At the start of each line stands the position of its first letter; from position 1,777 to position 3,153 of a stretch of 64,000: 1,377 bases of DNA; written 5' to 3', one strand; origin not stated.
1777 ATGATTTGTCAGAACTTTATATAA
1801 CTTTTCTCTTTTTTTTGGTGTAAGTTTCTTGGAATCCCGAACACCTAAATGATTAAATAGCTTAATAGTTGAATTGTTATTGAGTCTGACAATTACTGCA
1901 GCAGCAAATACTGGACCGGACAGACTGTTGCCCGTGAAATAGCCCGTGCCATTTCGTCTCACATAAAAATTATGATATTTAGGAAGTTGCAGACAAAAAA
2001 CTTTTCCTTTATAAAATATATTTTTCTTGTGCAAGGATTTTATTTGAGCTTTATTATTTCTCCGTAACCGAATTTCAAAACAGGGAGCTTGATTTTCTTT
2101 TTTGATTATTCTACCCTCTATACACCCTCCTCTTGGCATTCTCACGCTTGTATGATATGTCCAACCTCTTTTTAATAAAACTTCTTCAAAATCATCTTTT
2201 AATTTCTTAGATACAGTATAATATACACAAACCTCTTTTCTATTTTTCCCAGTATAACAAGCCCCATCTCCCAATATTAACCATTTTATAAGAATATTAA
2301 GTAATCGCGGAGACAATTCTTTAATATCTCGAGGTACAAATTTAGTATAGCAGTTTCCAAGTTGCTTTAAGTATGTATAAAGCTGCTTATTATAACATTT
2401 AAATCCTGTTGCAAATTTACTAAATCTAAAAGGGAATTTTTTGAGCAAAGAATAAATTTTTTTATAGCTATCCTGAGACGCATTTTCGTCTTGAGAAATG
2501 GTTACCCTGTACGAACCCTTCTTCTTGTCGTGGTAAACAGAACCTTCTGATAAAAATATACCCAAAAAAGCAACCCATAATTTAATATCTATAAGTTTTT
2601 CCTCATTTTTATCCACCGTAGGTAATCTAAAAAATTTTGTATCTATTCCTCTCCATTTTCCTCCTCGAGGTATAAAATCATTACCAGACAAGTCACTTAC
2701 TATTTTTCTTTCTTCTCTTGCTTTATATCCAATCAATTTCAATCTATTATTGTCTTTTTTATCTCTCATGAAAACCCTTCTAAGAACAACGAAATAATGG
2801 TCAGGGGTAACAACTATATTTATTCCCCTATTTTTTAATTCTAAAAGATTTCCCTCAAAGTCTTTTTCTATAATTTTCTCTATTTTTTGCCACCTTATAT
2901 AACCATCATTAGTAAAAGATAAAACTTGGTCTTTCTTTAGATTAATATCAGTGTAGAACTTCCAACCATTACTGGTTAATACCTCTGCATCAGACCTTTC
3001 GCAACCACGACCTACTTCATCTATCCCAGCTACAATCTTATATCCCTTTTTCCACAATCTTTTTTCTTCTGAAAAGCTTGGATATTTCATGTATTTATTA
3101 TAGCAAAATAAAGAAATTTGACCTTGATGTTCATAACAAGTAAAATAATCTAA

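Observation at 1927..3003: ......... intein splitting the catalytic DEVGRG motif of RNase HII, with a non-canonical Gly-Asn C-terminus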

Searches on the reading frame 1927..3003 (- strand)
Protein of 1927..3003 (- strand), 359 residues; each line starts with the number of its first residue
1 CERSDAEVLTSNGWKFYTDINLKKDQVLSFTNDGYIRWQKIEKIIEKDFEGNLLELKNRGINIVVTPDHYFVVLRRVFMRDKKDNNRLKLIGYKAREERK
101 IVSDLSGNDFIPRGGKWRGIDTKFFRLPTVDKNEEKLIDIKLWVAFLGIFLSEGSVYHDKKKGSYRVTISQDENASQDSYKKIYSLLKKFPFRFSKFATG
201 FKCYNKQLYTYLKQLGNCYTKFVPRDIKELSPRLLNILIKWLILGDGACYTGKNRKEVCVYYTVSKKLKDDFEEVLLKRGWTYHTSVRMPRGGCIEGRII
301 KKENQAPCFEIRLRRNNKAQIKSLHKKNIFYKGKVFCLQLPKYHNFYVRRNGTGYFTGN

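Call 4: search_protein_families(library=ncbifam, proteins=[window:1927-3003:-], max_evalue=1)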
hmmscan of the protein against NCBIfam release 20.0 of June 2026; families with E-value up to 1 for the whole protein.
window:1927-3003:- (359 aa): 6 families
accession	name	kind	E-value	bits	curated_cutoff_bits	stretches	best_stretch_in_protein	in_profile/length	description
NF011491.0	PRK14898.1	equivalog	8.9e-05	20.7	783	1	26-260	125-360/860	DNA-directed RNA polymerase subunit A''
TIGR01445.1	intein_Nterm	domain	0.0037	18.2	24.5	1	4-73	4-83/83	intein N-terminal splicing region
NF005852.0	PRK07773.1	equivalog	0.0054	15.1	780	1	218-281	595-660/886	replicative DNA helicase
TIGR01443.1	intein_Cterm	domain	0.0069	16.6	15.6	1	334-354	1-18/24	intein C-terminal splicing region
NF004854.0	PRK06207.1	subfamily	0.17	10.5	464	1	124-190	339-403/405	pyridoxal phosphate-dependent aminotransferase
NF052663.1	RtcB_rel_intein2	exception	0.27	10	1050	1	298-349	251-303/626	intein-containing RctB family protein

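Call 5: find_homologous_proteins(query=window:1927-3003:-, max_evalue=0.001)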
Query window:1927-3003:- (359 aa): 92 proteins with E <= 0.001 among 2436 candidates.
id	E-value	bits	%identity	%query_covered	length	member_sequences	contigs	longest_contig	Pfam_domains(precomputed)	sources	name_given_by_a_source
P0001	1.7e-243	826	100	100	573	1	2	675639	PF01351.26,PF14528.12,PF14890.12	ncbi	ncbi:MAG: ribonuclease HII [Candidatus Nealsonbacteria bacterium]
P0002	6.6e-202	689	82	100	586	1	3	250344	PF01351.26,PF14890.12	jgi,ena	-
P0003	2.5e-196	671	81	100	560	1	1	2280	PF01351.26,PF14890.12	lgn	-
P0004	9.4e-194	662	79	100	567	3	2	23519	PF01351.26,PF14890.12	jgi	-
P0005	5.3e-190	650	77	100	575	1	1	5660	PF01351.26,PF14528.12,PF14890.12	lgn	-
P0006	1.5e-189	648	76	100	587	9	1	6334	PF01351.26,PF14528.12,PF14890.12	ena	-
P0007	1.8e-189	648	78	100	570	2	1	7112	PF01351.26,PF14890.12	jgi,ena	-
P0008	1.1e-188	645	76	100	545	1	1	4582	PF01351.26,PF14528.12,PF14890.12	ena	-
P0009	2.0e-188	645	78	100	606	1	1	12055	PF01351.26,PF14528.12,PF14890.12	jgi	jgi:ribonuclease HII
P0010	2.2e-188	644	78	100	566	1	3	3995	PF01351.26,PF14890.12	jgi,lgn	-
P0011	8.6e-188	642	77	100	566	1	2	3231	PF01351.26,PF14528.12,PF14890.12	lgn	-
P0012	4.2e-186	637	77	100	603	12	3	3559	PF01351.26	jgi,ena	-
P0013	5.5e-185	633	77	100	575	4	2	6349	PF01351.26,PF14890.12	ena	-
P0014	2.8e-184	631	76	100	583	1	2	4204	PF01351.26,PF14528.12,PF14890.12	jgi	-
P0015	2.9e-184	631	75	100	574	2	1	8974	PF01351.26,PF14890.12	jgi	-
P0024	4.6e-178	610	73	100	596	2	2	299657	PF01351.26,PF14528.12,PF14890.12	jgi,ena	-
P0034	5.4e-162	558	68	100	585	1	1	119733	PF01351.26,PF14528.12,PF14890.12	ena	-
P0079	7.0e-56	208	37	100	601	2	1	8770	-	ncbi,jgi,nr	ncbi:MAG: hypothetical protein KKA10_16825 [Euryarchaeota archaeon]|nr:hypothetical protein [Euryarc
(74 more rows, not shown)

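Call 25: search_solved_structures(query=window:1927-3003:-, max_evalue=1, show_alignments=2)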
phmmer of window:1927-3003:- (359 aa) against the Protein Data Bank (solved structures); distinct sequences matched with E-value up to 1: 2.
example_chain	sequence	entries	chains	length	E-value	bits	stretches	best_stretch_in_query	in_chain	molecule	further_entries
3d54_B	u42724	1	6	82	0.23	14.2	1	282-340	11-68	Formylglycinamide ribonucleotide amidotransferase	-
1vq3_A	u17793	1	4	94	0.32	13.7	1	282-340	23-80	Phosphoribosylformylglycinamidine synthase, purS subunit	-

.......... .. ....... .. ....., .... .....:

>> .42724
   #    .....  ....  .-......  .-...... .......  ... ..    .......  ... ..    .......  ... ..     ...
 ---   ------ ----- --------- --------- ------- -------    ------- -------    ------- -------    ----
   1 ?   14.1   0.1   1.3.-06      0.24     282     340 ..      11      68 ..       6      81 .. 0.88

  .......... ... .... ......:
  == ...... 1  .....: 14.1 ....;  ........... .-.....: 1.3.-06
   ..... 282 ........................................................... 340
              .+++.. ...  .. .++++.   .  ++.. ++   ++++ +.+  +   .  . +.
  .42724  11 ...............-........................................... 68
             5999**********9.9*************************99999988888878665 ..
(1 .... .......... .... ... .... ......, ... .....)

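Call 28: predict_structure(alignment_id=A1)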
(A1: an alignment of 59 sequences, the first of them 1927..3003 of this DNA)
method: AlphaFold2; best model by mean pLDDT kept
length: 359 residues; sequences in the alignment: 59
mean_pLDDT: 96.2   pTM: 0.92
mean pLDDT of the five models: 96.2, 96.1, 96.1, 95.4, 95.4
residues with pLDDT >= 90: 345; 70-90: 14; 50-70: 0; < 50: 0
segments of 3 or more residues with pLDDT < 50: none
pLDDT, mean of each block of 10 residues (from residue 1): 98 98 98 96 98 96 97 95 94 93 96 97 97 95 98 97 97 87 97 95 98 97 98 98 96 95 98 98 97 90 94 95 97 98 97 95
secondary structure, 60 per line:
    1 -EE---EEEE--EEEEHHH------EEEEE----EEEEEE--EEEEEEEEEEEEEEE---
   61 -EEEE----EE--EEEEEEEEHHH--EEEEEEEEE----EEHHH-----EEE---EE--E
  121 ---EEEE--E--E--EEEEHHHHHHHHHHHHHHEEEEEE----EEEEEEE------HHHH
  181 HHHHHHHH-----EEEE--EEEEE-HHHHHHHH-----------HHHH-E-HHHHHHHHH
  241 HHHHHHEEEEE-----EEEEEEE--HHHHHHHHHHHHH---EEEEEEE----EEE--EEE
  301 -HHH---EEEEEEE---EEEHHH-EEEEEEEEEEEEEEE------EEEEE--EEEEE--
elements in order: E7-10 E13-16 E26-30 E35-40 E43-57 E62-65 E74-81 E87-95 E110-112 E124-127 E136-139 H140-153 E154-159 E164-170 H177-188 E194-197 E200-204 H206-213 H225-228 H232-246 E247-251 E257-263 H266-278 E282-288 E293-295 E298-300 E308-314 E318-320 E325-339 E346-350 E353-357

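Call 30: fold_search(model_id=the predicted structure, library=pdb)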
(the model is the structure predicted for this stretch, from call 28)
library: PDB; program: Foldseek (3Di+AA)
matches with E <= 10: 524; with E <= 0.001: 24
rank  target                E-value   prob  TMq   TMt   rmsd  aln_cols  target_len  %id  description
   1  7qsu                  9.1e-16  1.00  0.59  0.59   7.7       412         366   17  Crystal structure of homing endonuclease-associated TliVMA intein (C1A, d333-339) (released 2022-03-30)
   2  7qss                  1.6e-13  1.00  0.59  0.50   7.1       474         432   15  Crystal structure of homing endonuclease-associated TliVMA intein (C1A) (released 2022-03-30)
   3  1vde_A                1.9e-12  1.00  0.53  0.46  11.5       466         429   11  PI-SCEI, A HOMING ENDONUCLEASE WITH PROTEIN SPLICING ACTIVITY (released 1998-04-08)
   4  1dq3                  3.5e-12  1.00  0.59  0.48   6.6       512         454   13  CRYSTAL STRUCTURE OF AN ARCHAEAL INTEIN-ENCODED HOMING ENDONUCLEASE PI-PFUI (released 2000-07-05)
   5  7qst                  7.4e-12  1.00  0.52  0.52  12.9       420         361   14  Crystal structure of homing endonuclease-associated PhoVMA intein (C1A) (released 2022-03-30)
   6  1ef0_A                8.7e-12  1.00  0.51  0.44  12.4       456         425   10  CRYSTAL STRUCTURE OF PI-SCEI MINIPRECURSOR (released 2000-06-07)
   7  1vde_B                9.7e-12  1.00  0.51  0.44  11.7       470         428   11  PI-SCEI, A HOMING ENDONUCLEASE WITH PROTEIN SPLICING ACTIVITY (released 1998-04-08)
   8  1lwt_A                1.8e-11  1.00  0.56  0.47  11.2       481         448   12  Crystal structure of the intein homing endonuclease PI-SceI bound to its substrate DNA (Ca2+ free) (released 2002-09-27)
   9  1dfa                  3.7e-11  1.00  0.53  0.48  11.6       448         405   11  CRYSTAL STRUCTURE OF PI-SCEI IN C2 SPACE GROUP (released 1999-12-08)
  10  2cw7                  2.7e-10  1.00  0.54  0.38  12.7       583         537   11  Crystal structure of intein homing endonuclease II (released 2006-04-18)
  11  1lws_A                3.1e-10  1.00  0.55  0.48  11.3       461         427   10  Crystal structure of the intein homing endonuclease PI-SceI bound to its recognition sequence (released 2002-09-27)
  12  1jva_B                3.2e-10  1.00  0.55  0.48  10.9       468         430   11  CRYSTAL STRUCTURE OF THE VMA1-DERIVED ENDONUCLEASE BEARING THE N AND C EXTEIN PROPEPTIDES (released 2002-08-29)
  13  1jva_A                7.7e-10  1.00  0.52  0.46  11.3       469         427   11  CRYSTAL STRUCTURE OF THE VMA1-DERIVED ENDONUCLEASE BEARING THE N AND C EXTEIN PROPEPTIDES (released 2002-08-29)
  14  1um2_A                1.6e-09  1.00  0.54  0.48  12.1       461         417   11  Crystal Structure of the Vma1-Derived Endonuclease with the Ligated Extein Segment (released 2004-09-22)
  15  1um2_B                2.1e-09  1.00  0.53  0.47  11.3       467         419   12  Crystal Structure of the Vma1-Derived Endonuclease with the Ligated Extein Segment (released 2004-09-22)
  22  1r7m_A                7.2e-04  1.00  0.29  0.43   7.1       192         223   10  The homing endonuclease I-SceI bound to its DNA recognition region (released 2004-10-26)
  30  1p8k_Z                2.0e-03  1.00  0.29  0.39   6.8       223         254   14  The structure and DNA recognition of a bifunctional homing endonuclease and group I intron splicing factor (released 2004-01-20)
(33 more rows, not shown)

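Call 45: search_protein_representatives(protein=window:1927-3003:-)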
Query: 359 residues. Proteins with E-value up to 0.001 (for the whole library): 6548; up to 1e-10: 4022; up to 1e-30: 351. The best 150 are listed.
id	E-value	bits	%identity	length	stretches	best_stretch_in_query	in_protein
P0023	6.9e-179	611.4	74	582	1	1-359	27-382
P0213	3.4e-98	346.0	52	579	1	1-359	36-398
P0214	3.9e-77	276.6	47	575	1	2-359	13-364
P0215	2.0e-76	274.3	36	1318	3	4-359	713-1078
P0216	2.3e-74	267.5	34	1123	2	4-359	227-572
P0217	9.5e-73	262.2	33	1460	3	1-359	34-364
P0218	3.4e-71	257.1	34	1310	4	3-359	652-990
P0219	5.2e-71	256.5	37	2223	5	3-359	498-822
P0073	1.1e-66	242.3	81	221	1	231-359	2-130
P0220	6.3e-65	236.5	33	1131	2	7-359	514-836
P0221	4.1e-63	230.5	36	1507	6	173-358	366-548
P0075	1.8e-62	228.4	47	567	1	1-359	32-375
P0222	3.4e-61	224.2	32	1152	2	1-359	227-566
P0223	7.4e-61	223.1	32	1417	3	1-359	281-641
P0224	8.4e-61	222.9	34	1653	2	1-359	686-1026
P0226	1.2e-54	202.6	38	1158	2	4-359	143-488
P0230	4.3e-53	197.6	40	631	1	1-359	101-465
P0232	6.5e-51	190.4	32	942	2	1-359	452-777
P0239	1.1e-47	179.8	37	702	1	1-359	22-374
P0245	1.5e-46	176.1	41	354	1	1-329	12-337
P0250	1.9e-45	172.4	37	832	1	4-359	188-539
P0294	7.2e-40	154.0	34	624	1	1-359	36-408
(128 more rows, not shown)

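Call 52: search_solved_structures(query=A2, max_evalue=0.01, show_alignments=3)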
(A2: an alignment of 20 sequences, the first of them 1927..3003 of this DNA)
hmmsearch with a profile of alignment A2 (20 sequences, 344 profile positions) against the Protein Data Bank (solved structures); distinct sequences matched with E-value up to 0.01: 26.
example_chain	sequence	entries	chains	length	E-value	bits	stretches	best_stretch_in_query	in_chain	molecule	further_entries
2cw7_A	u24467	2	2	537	1.5e-17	66.8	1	134-333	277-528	Endonuclease PI-PkoII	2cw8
7qsu_A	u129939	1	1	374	3e-17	65.8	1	24-332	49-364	V-ATPase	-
7qss_A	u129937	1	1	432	1.2e-15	60.5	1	25-290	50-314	V-type ATP synthase alpha chain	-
6zgq_A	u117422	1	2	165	1.7e-07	33.7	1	6-96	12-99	AceL NrdHF-1-1 Intein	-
7qst_A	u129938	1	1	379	1.1e-06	31.1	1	17-236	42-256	V-type ATP synthase subunit A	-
2jmz_A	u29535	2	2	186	1.5e-05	27.3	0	27-76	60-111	Hypothetical protein MJ0781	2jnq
5akm_A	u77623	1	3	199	5.9e-05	25.4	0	138-205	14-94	HOMING ENDONUCLEASE I-DMOI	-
7cfv_A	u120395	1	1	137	0.00017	23.8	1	4-74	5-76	Spl DnaX mini-intein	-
4un7_G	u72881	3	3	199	0.0004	22.7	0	138-205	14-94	HOMING ENDONUCLEASE I-DMOI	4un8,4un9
2vs7_A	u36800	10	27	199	0.0004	22.6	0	138-205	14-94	HOMING ENDONUCLEASE I-DMOI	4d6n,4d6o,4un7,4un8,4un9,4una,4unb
2vs8_A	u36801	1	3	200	0.00041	22.6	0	138-205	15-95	HOMING ENDONUCLEASE I-DMOI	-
2lwy_A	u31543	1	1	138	0.00052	22.3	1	5-75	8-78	BACTERIAL INTEIN-LIKE DOMAIN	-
5o6g_A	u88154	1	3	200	0.0011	21.2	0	138-206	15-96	Homing endonuclease I-DmoI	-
5o6i_A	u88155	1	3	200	0.0013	21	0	138-205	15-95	Homing endonuclease I-DmoI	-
3ifj_A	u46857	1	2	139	0.0019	20.5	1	3-44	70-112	Endonuclease PI-MtuI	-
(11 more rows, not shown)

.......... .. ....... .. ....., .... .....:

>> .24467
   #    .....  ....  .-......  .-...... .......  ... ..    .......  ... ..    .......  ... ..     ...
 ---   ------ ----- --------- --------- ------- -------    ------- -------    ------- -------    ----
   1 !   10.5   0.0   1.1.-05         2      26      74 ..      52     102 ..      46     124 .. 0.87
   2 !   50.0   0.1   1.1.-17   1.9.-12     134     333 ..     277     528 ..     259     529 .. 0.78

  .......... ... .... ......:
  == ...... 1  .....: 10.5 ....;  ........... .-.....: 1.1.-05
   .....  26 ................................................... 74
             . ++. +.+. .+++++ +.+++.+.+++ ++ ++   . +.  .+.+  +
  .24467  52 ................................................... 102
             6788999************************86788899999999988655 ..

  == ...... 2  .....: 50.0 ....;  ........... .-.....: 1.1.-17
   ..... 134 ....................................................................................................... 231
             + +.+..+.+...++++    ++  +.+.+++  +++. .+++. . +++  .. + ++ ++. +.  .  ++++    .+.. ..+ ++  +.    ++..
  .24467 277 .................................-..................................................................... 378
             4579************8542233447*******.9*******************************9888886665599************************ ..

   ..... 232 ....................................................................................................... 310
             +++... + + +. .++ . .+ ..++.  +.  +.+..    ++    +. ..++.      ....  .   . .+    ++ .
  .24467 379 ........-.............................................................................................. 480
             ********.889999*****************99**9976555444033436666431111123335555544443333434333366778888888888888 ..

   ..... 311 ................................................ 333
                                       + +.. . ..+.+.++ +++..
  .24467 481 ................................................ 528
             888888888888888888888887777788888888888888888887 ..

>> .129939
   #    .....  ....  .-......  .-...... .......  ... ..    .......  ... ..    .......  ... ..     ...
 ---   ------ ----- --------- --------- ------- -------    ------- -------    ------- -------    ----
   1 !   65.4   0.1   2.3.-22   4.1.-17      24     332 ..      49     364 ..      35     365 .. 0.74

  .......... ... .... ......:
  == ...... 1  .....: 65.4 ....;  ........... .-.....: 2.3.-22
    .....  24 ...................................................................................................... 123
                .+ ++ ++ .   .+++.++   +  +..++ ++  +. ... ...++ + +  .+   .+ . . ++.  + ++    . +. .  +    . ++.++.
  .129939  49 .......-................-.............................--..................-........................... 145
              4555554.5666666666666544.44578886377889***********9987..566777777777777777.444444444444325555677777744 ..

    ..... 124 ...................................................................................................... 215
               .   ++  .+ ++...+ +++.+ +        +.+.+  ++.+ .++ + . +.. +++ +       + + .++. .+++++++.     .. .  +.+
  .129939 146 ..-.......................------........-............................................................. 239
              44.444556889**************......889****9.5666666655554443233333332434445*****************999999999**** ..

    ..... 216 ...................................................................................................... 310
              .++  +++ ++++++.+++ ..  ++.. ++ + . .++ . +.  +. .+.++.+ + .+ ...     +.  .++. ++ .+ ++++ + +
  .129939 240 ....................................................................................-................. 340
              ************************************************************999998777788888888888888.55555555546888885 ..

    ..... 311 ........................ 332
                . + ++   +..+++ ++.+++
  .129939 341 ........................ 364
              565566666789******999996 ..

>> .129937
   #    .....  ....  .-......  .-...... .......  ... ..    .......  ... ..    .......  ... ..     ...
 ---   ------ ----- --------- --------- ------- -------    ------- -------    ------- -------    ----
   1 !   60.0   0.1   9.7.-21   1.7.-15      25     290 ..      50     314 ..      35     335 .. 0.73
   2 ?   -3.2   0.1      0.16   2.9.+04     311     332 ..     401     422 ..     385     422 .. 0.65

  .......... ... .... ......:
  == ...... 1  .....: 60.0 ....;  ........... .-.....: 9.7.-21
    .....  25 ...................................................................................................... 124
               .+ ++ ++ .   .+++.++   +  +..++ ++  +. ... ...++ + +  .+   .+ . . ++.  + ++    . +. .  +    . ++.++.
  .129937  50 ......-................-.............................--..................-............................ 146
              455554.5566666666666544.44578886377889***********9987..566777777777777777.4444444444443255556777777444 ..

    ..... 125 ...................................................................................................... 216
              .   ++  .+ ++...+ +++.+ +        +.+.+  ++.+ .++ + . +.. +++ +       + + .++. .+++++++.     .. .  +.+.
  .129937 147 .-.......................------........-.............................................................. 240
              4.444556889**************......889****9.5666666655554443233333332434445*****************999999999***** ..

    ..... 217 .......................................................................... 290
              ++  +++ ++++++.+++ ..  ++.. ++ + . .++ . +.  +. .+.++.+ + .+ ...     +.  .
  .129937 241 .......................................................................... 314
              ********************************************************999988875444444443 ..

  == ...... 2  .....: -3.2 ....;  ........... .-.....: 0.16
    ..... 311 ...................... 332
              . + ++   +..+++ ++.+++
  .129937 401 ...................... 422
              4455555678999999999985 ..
